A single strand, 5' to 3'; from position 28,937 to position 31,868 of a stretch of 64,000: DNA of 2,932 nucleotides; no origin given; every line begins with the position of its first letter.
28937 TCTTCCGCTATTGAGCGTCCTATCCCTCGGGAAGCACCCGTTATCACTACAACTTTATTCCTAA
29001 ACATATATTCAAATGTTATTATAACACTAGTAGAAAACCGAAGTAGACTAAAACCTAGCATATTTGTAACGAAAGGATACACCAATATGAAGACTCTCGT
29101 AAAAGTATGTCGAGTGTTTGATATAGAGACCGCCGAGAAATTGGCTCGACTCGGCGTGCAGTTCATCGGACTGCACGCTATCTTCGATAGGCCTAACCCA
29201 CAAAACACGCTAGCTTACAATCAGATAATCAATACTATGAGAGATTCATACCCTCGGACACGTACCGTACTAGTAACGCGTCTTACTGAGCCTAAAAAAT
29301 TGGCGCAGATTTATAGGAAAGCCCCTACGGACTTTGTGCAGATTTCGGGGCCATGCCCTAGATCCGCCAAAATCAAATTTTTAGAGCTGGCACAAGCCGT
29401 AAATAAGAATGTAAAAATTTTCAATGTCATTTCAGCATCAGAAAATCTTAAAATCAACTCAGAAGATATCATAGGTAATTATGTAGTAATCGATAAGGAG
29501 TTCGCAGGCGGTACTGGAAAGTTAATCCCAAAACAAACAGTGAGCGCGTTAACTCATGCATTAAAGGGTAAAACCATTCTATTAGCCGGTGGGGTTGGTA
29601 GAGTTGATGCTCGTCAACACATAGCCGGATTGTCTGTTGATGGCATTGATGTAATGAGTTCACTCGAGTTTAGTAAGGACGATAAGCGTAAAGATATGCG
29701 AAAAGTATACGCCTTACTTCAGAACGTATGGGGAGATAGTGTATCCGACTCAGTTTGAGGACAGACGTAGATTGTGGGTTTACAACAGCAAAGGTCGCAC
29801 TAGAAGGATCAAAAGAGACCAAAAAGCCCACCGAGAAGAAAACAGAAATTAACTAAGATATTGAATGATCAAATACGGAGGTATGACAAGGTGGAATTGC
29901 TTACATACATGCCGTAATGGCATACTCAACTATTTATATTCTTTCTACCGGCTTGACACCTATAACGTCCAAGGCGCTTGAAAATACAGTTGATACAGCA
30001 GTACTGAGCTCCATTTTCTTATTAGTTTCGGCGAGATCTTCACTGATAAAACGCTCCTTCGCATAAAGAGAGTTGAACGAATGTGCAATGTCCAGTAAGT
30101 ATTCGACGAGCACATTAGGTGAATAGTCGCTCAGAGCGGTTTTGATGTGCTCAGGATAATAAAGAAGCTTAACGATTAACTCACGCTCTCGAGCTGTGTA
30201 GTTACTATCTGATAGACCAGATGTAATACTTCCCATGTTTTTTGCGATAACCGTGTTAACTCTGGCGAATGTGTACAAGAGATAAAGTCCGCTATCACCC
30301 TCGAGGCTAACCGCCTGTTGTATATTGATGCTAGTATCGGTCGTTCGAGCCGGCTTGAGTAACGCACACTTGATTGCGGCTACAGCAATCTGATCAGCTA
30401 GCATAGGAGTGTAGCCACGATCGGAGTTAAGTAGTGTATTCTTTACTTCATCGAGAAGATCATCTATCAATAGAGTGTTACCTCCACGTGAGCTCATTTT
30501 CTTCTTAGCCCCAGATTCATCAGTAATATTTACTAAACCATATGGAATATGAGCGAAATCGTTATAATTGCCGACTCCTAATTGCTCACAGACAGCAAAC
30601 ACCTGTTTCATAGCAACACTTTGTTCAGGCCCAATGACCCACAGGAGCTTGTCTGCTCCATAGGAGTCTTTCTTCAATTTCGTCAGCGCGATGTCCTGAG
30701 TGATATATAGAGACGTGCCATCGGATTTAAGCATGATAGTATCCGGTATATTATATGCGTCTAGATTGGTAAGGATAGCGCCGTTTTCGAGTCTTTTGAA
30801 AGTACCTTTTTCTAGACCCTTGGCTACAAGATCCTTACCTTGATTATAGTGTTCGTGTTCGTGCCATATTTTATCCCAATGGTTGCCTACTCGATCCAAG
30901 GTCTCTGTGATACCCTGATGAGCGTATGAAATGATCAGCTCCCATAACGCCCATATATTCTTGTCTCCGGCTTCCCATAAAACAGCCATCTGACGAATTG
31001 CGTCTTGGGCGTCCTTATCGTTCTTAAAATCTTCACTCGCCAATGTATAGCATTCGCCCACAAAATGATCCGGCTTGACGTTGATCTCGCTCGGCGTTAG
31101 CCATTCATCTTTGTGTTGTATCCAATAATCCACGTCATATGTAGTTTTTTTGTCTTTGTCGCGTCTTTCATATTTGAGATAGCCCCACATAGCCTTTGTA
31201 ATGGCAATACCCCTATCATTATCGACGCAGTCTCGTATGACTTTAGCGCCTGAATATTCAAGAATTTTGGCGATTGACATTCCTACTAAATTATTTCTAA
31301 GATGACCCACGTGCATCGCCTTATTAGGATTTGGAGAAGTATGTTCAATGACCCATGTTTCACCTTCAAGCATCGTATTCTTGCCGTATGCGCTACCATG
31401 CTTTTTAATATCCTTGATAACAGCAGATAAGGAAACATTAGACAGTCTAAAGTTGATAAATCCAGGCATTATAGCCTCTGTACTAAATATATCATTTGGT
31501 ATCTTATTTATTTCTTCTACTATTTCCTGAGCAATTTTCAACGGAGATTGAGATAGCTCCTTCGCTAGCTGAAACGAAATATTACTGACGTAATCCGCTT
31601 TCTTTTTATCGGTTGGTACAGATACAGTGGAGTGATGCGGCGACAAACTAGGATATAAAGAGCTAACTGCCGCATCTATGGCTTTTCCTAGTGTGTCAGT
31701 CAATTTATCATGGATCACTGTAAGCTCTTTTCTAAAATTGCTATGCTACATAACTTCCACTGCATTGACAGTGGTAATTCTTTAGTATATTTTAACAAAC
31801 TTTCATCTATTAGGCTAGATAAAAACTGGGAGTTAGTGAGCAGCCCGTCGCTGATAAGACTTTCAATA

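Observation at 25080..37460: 12.4-kb foreign island that almost entirely lacks the host word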

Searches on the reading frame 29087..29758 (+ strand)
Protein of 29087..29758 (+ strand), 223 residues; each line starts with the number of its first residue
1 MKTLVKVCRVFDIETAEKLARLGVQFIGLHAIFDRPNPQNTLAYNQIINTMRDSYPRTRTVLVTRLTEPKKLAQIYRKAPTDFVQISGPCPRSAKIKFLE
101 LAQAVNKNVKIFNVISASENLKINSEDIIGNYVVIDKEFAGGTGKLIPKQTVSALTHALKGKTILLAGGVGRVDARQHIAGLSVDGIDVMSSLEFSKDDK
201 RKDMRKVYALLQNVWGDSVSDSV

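Call 39: search_protein_families(library=ncbifam, proteins=[window:29087-29758:+], max_evalue=0.001)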
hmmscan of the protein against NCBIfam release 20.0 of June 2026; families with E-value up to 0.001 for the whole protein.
window:29087-29758:+ (223 aa): 7 families
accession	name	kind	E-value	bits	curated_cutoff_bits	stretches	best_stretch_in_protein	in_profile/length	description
NF002298.0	PRK01222.1-4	equivalog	2.2e-14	53.6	215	1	2-215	2-203/209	phosphoribosylanthranilate isomerase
NF006945.0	PRK09427.1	equivalog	3.7e-13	48.8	380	1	5-213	262-457/461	bifunctional indole-3-glycerol-phosphate synthase TrpC/phosphoribosylanthranilate isomerase TrpF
NF002303.0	PRK01222.2-3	equivalog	3.7e-10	39.7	224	1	5-213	3-199/208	phosphoribosylanthranilate isomerase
NF002302.0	PRK01222.2-2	equivalog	7.1e-10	39.5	172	1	4-214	2-186/193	phosphoribosylanthranilate isomerase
NF010563.0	PRK13958.1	equivalog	3.1e-08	33.4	234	1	5-218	3-207/210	phosphoribosylanthranilate isomerase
NF002295.0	PRK01222.1-1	equivalog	6.2e-08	32.4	216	1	1-214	1-210/219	phosphoribosylanthranilate isomerase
NF002297.0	PRK01222.1-3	equivalog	7.9e-07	28.8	259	1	5-208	3-193/204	phosphoribosylanthranilate isomerase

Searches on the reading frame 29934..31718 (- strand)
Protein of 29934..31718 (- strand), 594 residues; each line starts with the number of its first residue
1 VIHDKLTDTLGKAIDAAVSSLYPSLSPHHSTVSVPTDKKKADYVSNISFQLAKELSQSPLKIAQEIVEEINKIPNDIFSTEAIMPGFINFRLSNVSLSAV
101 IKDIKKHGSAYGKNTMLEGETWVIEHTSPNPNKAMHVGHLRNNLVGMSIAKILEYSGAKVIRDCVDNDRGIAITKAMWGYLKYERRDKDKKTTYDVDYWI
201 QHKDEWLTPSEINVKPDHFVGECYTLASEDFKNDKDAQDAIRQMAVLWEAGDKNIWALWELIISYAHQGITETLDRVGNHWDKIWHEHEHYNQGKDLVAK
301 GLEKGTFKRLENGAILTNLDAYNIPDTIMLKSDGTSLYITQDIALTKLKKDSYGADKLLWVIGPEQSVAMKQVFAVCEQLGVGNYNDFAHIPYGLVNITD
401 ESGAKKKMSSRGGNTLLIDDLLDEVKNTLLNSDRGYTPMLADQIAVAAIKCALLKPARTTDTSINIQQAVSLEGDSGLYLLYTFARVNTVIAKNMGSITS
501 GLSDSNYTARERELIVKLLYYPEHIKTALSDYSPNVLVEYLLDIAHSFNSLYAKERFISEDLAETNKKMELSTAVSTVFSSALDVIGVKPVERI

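Call 6: search_protein_families(library=pfam, proteins=[window:29934-31718:-], max_evalue=0.01)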
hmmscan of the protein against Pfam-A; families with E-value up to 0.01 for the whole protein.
window:29934-31718:- (594 aa): 3 families
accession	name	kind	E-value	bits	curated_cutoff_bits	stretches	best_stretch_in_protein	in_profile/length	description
PF00750.26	tRNA-synt_1d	-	3.5e-37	128.6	23.3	1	108-462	9-345/349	tRNA synthetases class I (R), catalytic domain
PF05746.21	DALR_1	-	7.1e-22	78.1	22.3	1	480-594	1-117/117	DALR anticodon binding domain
PF03485.21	Arg_tRNA_synt_N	-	1.1e-17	64.9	21.5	1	10-92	3-85/85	Arginyl tRNA synthetase N terminal domain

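Call 11: find_encoding_contigs(protein=window:29934-31718:-, flank=10000, max_places=10)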
Protein window:29934-31718:- (594 aa): 23 contigs read that carry it; 10 places shown.
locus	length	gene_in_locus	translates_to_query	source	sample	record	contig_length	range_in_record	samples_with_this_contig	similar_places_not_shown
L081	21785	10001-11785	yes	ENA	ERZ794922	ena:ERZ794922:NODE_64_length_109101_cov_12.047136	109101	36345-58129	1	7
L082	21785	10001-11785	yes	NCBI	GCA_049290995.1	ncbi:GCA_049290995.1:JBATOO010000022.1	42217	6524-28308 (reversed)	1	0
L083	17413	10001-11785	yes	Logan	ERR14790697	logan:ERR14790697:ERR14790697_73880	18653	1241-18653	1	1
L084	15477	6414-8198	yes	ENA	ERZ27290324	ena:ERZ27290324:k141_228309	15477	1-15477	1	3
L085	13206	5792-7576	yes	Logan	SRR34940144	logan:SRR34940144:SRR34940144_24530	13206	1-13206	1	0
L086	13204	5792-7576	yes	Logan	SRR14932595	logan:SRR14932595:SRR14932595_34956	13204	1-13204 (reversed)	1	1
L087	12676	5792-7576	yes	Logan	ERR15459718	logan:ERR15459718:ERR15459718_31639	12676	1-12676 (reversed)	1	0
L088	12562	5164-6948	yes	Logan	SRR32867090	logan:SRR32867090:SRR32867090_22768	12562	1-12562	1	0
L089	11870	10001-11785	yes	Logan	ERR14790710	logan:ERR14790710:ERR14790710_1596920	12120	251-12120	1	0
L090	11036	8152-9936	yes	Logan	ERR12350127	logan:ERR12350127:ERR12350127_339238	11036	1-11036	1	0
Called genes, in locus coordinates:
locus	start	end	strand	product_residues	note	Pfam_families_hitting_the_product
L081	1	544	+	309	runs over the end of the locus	PF01381:HTH_3, PF02661:Fic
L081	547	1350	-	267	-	-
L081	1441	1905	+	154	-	PF01243:PNPOx_N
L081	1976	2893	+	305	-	PF00892:EamA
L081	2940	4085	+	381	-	PF01078:Mg_chelatase (weak), PF05496:RuvB_N, PF05673:DUF815 (weak), PF00004:AAA, PF07728:AAA_5, PF13173:AAA_14, PF16193:AAA_assoc_2, PF12002:MgsA_C, +7 more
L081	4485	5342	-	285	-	PF13936:HTH_38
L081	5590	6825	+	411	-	PF00202:Aminotran_3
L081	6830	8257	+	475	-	PF00501:AMP-binding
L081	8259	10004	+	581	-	PF13522:GATase_6, PF13537:GATase_7, PF00733:Asn_synthase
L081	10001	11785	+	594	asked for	PF03485:Arg_tRNA_synt_N, PF00750:tRNA-synt_1d, PF05746:DALR_1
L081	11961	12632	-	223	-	PF00697:PRAI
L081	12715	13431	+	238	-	PF00106:adh_short, PF01370:Epimerase (weak), PF08659:KR (weak), PF23441:SDR, PF13561:adh_short_C2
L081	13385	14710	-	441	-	-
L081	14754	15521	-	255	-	PF00106:adh_short, PF23441:SDR, PF08659:KR, PF13561:adh_short_C2, PF08643:DUF1776 (weak)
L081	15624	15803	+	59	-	-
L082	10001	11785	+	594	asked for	PF03485:Arg_tRNA_synt_N, PF00750:tRNA-synt_1d, PF05746:DALR_1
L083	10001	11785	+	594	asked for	PF03485:Arg_tRNA_synt_N, PF00750:tRNA-synt_1d, PF05746:DALR_1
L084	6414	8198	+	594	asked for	PF03485:Arg_tRNA_synt_N, PF00750:tRNA-synt_1d, PF05746:DALR_1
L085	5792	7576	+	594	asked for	PF03485:Arg_tRNA_synt_N, PF00750:tRNA-synt_1d, PF05746:DALR_1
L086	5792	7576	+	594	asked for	PF03485:Arg_tRNA_synt_N, PF00750:tRNA-synt_1d, PF05746:DALR_1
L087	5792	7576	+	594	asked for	PF03485:Arg_tRNA_synt_N, PF00750:tRNA-synt_1d, PF05746:DALR_1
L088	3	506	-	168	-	?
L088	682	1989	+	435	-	PF00202:Aminotran_3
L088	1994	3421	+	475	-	PF00501:AMP-binding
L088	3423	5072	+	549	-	PF13522:GATase_6, PF13537:GATase_7, PF00733:Asn_synthase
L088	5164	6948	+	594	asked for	PF03485:Arg_tRNA_synt_N, PF00750:tRNA-synt_1d, PF05746:DALR_1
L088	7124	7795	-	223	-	PF00697:PRAI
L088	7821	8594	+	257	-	PF00106:adh_short, PF08659:KR (weak), PF23441:SDR, PF01370:Epimerase (weak), PF13561:adh_short_C2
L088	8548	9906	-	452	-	-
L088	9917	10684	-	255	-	PF00106:adh_short, PF23441:SDR, PF08659:KR, PF13561:adh_short_C2, PF08643:DUF1776 (weak)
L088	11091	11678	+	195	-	-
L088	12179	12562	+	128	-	?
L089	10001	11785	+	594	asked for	PF03485:Arg_tRNA_synt_N, PF00750:tRNA-synt_1d, PF05746:DALR_1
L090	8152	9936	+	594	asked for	PF03485:Arg_tRNA_synt_N, PF00750:tRNA-synt_1d, PF05746:DALR_1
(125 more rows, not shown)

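Call 14: find_homologous_proteins(query=window:29934-31718:-, max_evalue=1e-10)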
Query window:29934-31718:- (594 aa): 1823 proteins with E <= 1e-10 among 8000 candidates; the best 120 are listed.
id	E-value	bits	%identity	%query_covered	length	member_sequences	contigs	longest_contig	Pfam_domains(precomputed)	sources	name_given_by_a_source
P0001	0.0e+0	1341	100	100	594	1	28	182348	PF05746.22,PF00750.26,PF03485.22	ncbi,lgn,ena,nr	ncbi:MAG TPA: arginine--tRNA ligase [Candidatus Saccharibacteria bacterium]|nr:arginine--tRNA ligase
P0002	0.0e+0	1340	100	100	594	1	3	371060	PF05746.22,PF00750.26,PF03485.22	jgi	jgi:arginyl-tRNA synthetase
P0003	0.0e+0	1339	100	100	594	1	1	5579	PF05746.22,PF00750.26,PF03485.22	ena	-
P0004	0.0e+0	1161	100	86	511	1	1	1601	PF05746.22,PF00750.26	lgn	-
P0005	1.7e-294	996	73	100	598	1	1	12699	PF05746.22,PF00750.26,PF03485.22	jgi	jgi:arginyl-tRNA synthetase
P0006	6.6e-236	803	61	95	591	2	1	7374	PF05746.22,PF00750.26,PF03485.22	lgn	-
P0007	1.0e-235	802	84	70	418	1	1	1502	PF05746.22,PF00750.26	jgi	jgi:arginyl-tRNA synthetase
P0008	5.9e-235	800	59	100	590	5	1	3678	PF05746.22,PF00750.26,PF03485.22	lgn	-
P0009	5.2e-234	796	58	100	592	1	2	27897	PF05746.22,PF00750.26,PF03485.22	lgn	-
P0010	6.1e-232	790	60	97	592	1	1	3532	PF05746.22,PF00750.26,PF03485.22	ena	-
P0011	8.6e-232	789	59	100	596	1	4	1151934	PF05746.22,PF00750.26,PF03485.22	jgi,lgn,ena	-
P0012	1.4e-226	772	57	100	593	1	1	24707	PF05746.22,PF00750.26,PF03485.22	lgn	-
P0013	9.0e-226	769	57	100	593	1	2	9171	PF05746.22,PF00750.26,PF03485.22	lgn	-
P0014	2.3e-225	768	56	100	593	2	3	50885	PF05746.22,PF00750.26,PF03485.22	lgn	-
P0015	7.2e-223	760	56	100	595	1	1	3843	PF05746.22,PF00750.26,PF03485.22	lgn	-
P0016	4.9e-221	754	56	100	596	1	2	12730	PF05746.22,PF00750.26,PF03485.22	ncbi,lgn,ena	-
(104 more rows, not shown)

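Call 15: find_encoding_contigs(protein=P0005, flank=10000, max_places=3)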
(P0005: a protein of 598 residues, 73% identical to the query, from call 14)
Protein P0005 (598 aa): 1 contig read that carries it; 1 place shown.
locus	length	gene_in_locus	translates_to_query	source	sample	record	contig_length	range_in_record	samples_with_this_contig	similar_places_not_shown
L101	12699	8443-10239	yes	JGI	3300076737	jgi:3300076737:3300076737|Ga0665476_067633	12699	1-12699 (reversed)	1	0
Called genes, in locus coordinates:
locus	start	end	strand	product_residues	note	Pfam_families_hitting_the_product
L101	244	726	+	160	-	PF13091:PLDc_2 (weak)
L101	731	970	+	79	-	-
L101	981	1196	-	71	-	PF13560:HTH_31 (weak), PF12844:HTH_19 (weak), PF13443:HTH_26, PF01381:HTH_3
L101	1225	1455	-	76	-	PF12844:HTH_19, PF13560:HTH_31, PF13443:HTH_26, PF01381:HTH_3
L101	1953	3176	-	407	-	PF08242:Methyltransf_12 (faint), PF13649:Methyltransf_25 (faint), PF10017:Methyltransf_33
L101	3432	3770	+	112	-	-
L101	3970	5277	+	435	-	PF00202:Aminotran_3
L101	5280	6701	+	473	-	PF00501:AMP-binding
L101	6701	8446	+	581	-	PF13522:GATase_6, PF13537:GATase_7, PF00733:Asn_synthase, PF02540:NAD_synthase (weak), PF06508:QueC (weak)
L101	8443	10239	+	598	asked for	PF03485:Arg_tRNA_synt_N, PF00750:tRNA-synt_1d, PF05746:DALR_1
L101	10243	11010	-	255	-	PF00106:adh_short, PF08659:KR, PF23441:SDR, PF13561:adh_short_C2, PF08643:DUF1776 (weak)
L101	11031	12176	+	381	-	PF04055:Radical_SAM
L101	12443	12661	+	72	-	-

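Call 16: find_encoding_contigs(protein=P0011, flank=10000, max_places=3)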
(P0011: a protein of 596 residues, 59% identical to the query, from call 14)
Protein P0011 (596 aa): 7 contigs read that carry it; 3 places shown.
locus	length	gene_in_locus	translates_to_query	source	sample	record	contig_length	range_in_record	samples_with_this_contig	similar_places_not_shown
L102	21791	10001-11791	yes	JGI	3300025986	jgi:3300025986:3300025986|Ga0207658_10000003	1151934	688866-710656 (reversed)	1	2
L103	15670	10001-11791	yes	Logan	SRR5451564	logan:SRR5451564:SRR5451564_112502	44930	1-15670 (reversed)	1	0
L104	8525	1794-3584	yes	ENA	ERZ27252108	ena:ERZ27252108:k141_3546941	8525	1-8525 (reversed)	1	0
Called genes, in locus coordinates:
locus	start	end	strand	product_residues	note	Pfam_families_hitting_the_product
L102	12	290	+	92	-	PF04226:Transgly_assoc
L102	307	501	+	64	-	-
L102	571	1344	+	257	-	PF02585:PIG-L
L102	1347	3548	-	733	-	PF00982:Glyco_transf_20, PF08282:Hydrolase_3 (faint), PF02358:Trehalose_PPase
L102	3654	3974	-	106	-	-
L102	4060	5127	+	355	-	PF06224:AlkZ-like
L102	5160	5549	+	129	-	PF00903:Glyoxalase (weak)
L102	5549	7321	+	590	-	-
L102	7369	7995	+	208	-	PF00072:Response_reg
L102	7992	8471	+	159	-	-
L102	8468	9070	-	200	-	PF04525:LOR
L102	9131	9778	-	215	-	-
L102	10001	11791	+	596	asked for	PF03485:Arg_tRNA_synt_N, PF00750:tRNA-synt_1d, PF05746:DALR_1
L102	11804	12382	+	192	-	PF28474:DUF8412, PF13376:OmdA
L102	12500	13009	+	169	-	PF08327:AHSA1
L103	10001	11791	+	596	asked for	PF03485:Arg_tRNA_synt_N, PF00750:tRNA-synt_1d, PF05746:DALR_1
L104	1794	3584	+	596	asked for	PF03485:Arg_tRNA_synt_N, PF00750:tRNA-synt_1d, PF05746:DALR_1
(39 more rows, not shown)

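Call 35: find_related_loci(query=A1, collection=metagenome_contigs, flank=10000)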
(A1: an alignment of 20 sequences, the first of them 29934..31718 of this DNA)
Query A1 (594 aa) in metagenome_contigs; peptide patterns used: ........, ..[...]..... (x = any residue, [..] = any of these).
600 stretches matched a pattern (row limit reached: there are more); 554 encode a relative of the query (tblastn E <= 1e-3); the best 80 are kept; 80 distinct loci.
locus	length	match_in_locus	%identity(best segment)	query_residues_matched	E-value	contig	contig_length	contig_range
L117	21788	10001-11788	53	1-594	0e+0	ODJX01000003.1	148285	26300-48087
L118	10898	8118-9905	53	1-594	0e+0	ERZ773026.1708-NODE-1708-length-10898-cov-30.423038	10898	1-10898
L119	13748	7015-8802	54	1-594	0e+0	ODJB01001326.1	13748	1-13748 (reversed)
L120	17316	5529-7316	54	1-594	0e+0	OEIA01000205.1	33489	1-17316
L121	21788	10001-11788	54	1-594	0e+0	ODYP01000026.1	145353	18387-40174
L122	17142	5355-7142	54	1-594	0e+0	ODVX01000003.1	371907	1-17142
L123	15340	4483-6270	53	1-594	0e+0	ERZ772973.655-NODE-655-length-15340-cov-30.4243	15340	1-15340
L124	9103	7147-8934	53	1-594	0e+0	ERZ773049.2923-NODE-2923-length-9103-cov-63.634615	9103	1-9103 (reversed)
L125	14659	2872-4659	53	1-594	0e+0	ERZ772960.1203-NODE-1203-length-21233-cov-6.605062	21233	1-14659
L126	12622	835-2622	53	1-594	0e+0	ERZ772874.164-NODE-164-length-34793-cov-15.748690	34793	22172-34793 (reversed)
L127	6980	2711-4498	53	1-594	0e+0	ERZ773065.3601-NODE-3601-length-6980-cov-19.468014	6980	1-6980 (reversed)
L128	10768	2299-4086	53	1-594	0e+0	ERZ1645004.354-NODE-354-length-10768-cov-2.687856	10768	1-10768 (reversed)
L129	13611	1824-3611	53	1-594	0e+0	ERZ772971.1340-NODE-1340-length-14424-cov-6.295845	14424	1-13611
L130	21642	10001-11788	53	1-594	0e+0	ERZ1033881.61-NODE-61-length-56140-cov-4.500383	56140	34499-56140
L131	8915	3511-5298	53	1-594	0e+0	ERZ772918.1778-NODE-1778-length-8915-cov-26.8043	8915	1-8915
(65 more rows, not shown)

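Call 37: find_encoding_contigs(protein=P0016, flank=6000, max_places=2)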
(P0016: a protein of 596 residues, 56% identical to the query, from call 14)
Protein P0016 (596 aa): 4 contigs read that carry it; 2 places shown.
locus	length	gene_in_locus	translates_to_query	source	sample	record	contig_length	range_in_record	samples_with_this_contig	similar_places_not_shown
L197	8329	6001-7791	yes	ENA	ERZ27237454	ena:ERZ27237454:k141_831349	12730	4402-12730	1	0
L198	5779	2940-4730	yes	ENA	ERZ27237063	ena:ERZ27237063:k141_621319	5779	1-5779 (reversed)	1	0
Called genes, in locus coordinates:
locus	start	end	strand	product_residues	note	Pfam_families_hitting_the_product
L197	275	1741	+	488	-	PF03060:NMO (weak)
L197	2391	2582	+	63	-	-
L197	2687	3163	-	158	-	-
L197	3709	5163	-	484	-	PF09913:DUF2142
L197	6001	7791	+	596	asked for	PF03485:Arg_tRNA_synt_N, PF00750:tRNA-synt_1d, PF05746:DALR_1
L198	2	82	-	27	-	?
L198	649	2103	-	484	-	PF09913:DUF2142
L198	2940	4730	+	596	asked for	PF03485:Arg_tRNA_synt_N, PF00750:tRNA-synt_1d, PF05746:DALR_1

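Call 39: search_protein_families(library=ncbifam, proteins=[window:29934-31718:-, L088:11091-11678:+], max_evalue=0.001)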
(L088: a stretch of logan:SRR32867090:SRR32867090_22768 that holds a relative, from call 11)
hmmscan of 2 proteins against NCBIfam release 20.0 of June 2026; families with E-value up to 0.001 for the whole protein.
window:29934-31718:- (594 aa): 4 families
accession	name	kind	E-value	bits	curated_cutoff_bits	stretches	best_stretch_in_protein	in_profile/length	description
TIGR00456.1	argS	equivalog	1.6e-109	366.8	261.65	1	9-594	4-569/569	arginine--tRNA ligase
NF002446.0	PRK01611.3-3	equivalog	2e-76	257.7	399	2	228-594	251-636/636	arginine--tRNA ligase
NF002447.0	PRK01611.3-4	equivalog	7.4e-63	212.9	460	2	5-346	4-318/613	arginine--tRNA ligase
NF045898.1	ArgS_rel_codon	equivalog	3.1e-21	76.2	340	2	6-167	6-157/327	ArgS-related anticodon-binding protein NrtL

L088:11091-11678:+ (195 aa): 0 families

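Call 56: search_protein_families(library=pfam, proteins=[L088:11091-11678:+], max_evalue=1)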
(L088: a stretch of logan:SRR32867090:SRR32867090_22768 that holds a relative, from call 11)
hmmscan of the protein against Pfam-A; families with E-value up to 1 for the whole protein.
L088:11091-11678:+ (195 aa): 0 families

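Call 66: find_encoding_contigs(protein=P0007, flank=5000, max_places=3)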
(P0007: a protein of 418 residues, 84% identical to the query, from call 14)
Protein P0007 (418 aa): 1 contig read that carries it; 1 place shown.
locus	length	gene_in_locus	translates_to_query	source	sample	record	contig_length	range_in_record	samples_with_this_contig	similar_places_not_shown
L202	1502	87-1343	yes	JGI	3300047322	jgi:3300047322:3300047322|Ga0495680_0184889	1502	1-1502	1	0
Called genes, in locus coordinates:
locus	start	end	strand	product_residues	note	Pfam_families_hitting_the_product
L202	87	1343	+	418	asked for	PF00750:tRNA-synt_1d, PF05746:DALR_1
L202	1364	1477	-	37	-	-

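Call 68: search_protein_families(library=ncbifam, proteins=[L101:11031-12176:+, L101:1953-3176:-], max_evalue=0.00001)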
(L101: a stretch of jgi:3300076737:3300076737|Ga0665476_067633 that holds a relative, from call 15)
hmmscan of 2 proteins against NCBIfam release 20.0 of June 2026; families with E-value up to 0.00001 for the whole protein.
L101:11031-12176:+ (381 aa): 34 families (the best 25 are shown)
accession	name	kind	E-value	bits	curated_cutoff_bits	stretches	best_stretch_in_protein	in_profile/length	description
TIGR04053.2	TIGR04053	equivalog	1.9e-12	47.1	395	1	107-282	5-185/366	TIGR04053 family radical SAM/SPASM domain-containing protein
NF038283.1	viperin_w_prok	equivalog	3.6e-11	42.8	180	1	111-283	3-188/281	viperin family antiviral radical SAM protein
TIGR04347.1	pseudo_SAM_Halo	equivalog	3.9e-11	42.8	525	1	102-302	31-228/390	TIGR04347 family pseudo-SAM/SPASM protein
TIGR04545.1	rSAM_ahbD_hemeb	equivalog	1.6e-09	37.7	500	1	113-281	3-173/339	heme b synthase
TIGR04303.1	GeoRSP_rSAM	equivalog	2e-09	37.4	400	1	107-266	2-160/325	GeoRSP system radical SAM/SPASM protein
TIGR03962.1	mycofact_rSAM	equivalog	5.2e-09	35.7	265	1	106-267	8-170/339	mycofactocin radical SAM maturase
TIGR04055.1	rSAM_NirJ2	equivalog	5.6e-09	36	500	1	112-278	2-169/326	putative heme d1 biosynthesis radical SAM protein NirJ2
TIGR02495.1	NrdG2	equivalog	9.2e-09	34.9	131.15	1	120-257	26-165/193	anaerobic ribonucleoside-triphosphate reductase activating protein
NF050035.1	rSAM_WgK_link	exception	1.1e-08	34.5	650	1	119-286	18-187/367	radical SAM/SPASM peptide maturase WgkB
NF045574.1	sacti_mat_StsB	exception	1.3e-08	34.2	625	1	119-277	105-263/466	StsB family radical SAM/SPASM domain sactipeptide maturase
TIGR04133.1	rSAM_w_lipo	hypoth_equivalog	1.9e-08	33.7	425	1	108-283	22-202/350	TIGR04133 family radical SAM/SPASM protein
NF041298.1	rSAM_mat_DynA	equivalog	2.6e-08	33.2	450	1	119-307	10-210/356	dynobactin maturation radical SAM/SPASM protein DynA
NF047865.1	rSAM_PapB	equivalog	3.4e-08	33.1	340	1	119-303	12-208/330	PapB family radical SAM/SPASM ranthipeptide maturase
TIGR04251.1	SCM_rSAM_ScmF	equivalog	4.4e-08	32.9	400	1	119-276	13-175/353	SynChlorMet cassette radical SAM/SPASM protein ScmF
TIGR03977.1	rSAM_pair_HxsC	equivalog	4.6e-08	32.3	267.9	1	119-270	34-190/292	His-Xaa-Ser system radical SAM maturase HxsC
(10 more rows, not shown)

L101:1953-3176:- (407 aa): 0 families
